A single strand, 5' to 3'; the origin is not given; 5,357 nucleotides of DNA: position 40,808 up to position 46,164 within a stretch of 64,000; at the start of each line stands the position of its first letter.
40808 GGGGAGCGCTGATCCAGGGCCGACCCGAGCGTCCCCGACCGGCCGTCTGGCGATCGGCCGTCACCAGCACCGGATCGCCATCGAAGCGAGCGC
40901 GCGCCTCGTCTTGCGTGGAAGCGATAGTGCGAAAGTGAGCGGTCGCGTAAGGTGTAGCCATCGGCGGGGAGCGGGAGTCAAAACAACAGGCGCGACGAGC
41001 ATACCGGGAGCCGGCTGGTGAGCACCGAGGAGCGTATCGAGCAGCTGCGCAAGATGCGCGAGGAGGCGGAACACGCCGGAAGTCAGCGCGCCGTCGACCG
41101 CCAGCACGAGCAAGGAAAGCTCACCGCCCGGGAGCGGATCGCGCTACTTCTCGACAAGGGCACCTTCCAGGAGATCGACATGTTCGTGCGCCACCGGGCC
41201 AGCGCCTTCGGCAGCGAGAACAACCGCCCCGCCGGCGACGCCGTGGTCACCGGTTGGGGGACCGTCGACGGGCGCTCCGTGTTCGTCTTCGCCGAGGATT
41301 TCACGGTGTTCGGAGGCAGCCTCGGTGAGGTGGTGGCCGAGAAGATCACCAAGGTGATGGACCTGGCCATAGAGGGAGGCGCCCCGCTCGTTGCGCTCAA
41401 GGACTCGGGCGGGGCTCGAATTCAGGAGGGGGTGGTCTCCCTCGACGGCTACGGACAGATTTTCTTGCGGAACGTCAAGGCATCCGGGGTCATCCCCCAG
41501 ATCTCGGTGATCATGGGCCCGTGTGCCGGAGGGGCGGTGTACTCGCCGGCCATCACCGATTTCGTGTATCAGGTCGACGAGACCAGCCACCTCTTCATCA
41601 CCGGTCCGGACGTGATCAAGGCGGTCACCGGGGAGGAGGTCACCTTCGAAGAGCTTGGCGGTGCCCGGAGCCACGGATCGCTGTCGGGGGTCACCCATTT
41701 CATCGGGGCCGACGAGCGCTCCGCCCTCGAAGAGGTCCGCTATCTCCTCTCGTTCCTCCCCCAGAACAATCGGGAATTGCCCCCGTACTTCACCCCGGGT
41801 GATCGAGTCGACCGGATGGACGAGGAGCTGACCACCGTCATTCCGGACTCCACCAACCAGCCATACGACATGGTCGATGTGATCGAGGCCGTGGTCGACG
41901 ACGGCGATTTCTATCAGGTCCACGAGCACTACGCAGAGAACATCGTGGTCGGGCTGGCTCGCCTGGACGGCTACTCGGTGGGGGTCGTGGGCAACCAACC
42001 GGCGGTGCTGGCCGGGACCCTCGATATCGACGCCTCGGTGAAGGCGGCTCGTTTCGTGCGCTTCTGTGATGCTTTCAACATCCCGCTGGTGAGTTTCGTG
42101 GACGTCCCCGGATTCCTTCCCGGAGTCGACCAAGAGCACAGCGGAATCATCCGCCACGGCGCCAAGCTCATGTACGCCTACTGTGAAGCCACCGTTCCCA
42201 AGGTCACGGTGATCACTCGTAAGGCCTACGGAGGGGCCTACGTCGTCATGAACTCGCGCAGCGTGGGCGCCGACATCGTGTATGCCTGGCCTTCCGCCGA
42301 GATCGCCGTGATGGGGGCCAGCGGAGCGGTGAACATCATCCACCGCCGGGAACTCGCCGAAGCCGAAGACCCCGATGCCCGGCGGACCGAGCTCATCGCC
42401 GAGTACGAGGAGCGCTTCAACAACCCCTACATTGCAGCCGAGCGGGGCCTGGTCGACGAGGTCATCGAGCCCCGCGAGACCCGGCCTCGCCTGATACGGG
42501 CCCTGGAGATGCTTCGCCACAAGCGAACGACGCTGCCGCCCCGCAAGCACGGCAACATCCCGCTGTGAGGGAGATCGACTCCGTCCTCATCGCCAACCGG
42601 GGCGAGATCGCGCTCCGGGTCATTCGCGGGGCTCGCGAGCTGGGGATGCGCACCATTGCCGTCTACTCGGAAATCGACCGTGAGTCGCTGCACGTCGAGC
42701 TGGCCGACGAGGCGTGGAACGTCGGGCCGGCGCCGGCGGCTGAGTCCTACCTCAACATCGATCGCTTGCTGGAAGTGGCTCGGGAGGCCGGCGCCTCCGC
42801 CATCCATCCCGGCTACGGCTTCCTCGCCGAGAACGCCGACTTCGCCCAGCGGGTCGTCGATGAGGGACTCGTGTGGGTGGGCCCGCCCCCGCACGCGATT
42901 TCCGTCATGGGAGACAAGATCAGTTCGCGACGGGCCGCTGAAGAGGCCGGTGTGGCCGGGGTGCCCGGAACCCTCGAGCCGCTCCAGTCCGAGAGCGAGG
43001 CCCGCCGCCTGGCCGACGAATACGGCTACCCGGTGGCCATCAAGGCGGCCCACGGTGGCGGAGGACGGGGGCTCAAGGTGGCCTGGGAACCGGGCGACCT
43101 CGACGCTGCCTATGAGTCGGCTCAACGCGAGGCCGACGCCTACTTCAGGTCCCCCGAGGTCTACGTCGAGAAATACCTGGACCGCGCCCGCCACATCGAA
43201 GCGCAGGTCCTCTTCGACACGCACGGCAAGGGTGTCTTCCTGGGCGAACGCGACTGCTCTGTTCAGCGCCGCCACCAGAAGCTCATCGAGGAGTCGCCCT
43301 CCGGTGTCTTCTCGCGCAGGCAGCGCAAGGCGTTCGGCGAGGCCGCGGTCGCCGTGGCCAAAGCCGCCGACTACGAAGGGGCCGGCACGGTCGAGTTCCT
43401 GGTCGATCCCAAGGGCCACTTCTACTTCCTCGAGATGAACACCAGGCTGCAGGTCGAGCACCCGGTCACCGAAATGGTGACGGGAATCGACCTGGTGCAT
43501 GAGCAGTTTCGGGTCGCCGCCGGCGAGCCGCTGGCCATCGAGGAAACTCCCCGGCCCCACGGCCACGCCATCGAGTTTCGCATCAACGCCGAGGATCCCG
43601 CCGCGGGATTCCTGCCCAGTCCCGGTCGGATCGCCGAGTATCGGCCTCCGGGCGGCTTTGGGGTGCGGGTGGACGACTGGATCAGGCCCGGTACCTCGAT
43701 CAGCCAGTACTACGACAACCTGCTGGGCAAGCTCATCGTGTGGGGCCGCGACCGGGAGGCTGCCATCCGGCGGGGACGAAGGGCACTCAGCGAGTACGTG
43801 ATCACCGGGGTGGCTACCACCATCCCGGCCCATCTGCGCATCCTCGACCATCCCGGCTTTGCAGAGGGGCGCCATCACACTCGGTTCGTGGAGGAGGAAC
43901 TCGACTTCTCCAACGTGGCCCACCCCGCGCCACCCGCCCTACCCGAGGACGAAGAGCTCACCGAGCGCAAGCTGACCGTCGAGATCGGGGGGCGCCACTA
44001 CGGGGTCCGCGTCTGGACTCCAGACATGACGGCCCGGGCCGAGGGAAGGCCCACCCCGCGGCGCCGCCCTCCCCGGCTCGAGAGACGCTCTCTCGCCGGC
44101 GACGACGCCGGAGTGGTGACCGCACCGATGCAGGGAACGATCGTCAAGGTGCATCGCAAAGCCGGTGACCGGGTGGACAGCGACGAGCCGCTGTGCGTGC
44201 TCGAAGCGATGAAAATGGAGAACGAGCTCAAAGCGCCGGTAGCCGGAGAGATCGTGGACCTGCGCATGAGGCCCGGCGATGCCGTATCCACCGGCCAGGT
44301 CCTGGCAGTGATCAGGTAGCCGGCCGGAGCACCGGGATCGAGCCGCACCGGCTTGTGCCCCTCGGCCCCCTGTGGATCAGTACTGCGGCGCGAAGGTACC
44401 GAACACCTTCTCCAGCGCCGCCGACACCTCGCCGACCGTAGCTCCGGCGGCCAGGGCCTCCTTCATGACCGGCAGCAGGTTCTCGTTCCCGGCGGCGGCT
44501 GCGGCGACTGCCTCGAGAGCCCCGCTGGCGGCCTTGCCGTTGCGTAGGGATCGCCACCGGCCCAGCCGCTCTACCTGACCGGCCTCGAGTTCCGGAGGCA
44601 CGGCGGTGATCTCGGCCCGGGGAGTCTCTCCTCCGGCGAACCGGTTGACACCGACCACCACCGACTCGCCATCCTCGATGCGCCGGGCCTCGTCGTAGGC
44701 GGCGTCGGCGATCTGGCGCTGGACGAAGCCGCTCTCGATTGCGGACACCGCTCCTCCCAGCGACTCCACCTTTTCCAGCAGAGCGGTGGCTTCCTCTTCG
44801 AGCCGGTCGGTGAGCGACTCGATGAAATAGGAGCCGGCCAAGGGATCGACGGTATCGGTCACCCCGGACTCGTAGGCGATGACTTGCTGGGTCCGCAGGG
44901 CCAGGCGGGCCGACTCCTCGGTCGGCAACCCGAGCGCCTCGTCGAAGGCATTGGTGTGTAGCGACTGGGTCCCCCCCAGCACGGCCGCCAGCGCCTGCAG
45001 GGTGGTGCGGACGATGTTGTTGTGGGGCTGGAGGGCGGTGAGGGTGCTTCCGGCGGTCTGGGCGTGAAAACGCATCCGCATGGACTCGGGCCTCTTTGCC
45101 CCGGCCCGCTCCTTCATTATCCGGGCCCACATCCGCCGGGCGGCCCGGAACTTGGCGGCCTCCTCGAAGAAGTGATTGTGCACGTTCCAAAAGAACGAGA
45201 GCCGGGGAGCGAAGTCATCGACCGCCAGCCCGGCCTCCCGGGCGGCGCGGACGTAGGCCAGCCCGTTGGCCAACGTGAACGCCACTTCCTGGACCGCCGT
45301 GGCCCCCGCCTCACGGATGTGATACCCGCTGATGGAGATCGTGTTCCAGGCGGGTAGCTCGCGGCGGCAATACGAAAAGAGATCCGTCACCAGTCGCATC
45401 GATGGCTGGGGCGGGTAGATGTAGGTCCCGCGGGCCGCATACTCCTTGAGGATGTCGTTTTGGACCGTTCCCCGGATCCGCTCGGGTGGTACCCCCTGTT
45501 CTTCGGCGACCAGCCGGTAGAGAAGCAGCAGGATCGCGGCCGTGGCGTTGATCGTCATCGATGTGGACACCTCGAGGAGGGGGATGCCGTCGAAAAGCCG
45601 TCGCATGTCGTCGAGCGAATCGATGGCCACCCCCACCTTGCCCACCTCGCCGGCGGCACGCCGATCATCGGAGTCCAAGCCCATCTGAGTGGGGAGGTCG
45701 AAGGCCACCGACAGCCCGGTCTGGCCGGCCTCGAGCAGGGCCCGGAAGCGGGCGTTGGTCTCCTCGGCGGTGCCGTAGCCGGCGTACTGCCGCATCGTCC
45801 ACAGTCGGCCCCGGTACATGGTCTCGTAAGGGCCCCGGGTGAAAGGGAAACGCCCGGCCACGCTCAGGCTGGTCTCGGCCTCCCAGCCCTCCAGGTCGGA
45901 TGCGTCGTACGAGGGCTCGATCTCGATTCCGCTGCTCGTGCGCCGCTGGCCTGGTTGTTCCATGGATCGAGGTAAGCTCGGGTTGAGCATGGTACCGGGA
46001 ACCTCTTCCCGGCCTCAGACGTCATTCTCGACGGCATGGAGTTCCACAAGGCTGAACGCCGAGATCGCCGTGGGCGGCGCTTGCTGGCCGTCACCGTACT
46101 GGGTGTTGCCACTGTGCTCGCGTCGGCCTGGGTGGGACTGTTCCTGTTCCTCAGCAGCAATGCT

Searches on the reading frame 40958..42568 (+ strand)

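Call 19: search_protein_families(library=pfam, proteins=[window:40958-42568:+], max_evalue=0.00001)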
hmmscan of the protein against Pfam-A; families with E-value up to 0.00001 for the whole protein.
window:40958-42568:+ (536 aa): 2 families
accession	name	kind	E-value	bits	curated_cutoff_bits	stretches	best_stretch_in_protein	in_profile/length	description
PF01039.27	Carboxyl_trans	-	3.7e-201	669.5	22.3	1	48-534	1-493/493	Carboxyl transferase domain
PF03255.19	ACCA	-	1.5e-08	34.7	23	1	305-430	68-204/310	Acetyl co-enzyme A carboxylase carboxyltransferase-like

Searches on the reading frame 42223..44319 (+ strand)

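Call 20: search_protein_families(library=pfam, proteins=[window:42223-44319:+], max_evalue=0.00001)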
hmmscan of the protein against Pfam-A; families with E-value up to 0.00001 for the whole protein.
window:42223-44319:+ (698 aa): 6 families
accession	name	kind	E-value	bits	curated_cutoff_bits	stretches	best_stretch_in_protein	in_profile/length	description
PF02786.22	CPSase_L_D2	-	2.4e-71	240.1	19.8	1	231-438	1-209/211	Carbamoyl-phosphate synthase L chain, ATP binding domain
PF00289.28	Biotin_carb_N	-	1e-43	148.7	25.5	1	118-226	2-110/110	Biotin carboxylase, N-terminal domain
PF02785.25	Biotin_carb_C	-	1.1e-38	132.1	32.4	1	451-558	1-108/108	Biotin carboxylase C-terminal domain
PF00364.28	Biotin_lipoyl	-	7.7e-19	67.7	22.1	1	632-697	3-73/73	Biotin-requiring enzyme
PF07478.18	Dala_Dala_lig_C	-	5e-07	29.9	24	1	259-407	27-174/204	D-ala D-ala ligase C-terminus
PF13533.13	Biotin_lipoyl_2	-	1e-06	28.8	29.8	0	669-697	3-31/32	Biotin-lipoyl like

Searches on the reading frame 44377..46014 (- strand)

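Call 20: search_protein_families(library=pfam, proteins=[window:44377-46014:-], max_evalue=0.00001)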
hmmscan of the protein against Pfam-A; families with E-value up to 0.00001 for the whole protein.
window:44377-46014:- (545 aa): 1 family
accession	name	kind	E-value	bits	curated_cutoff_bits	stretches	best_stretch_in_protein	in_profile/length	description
PF01642.28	MM_CoA_mutase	-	1.8e-224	746.5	22.1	1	25-539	1-512/512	Methylmalonyl-CoA mutase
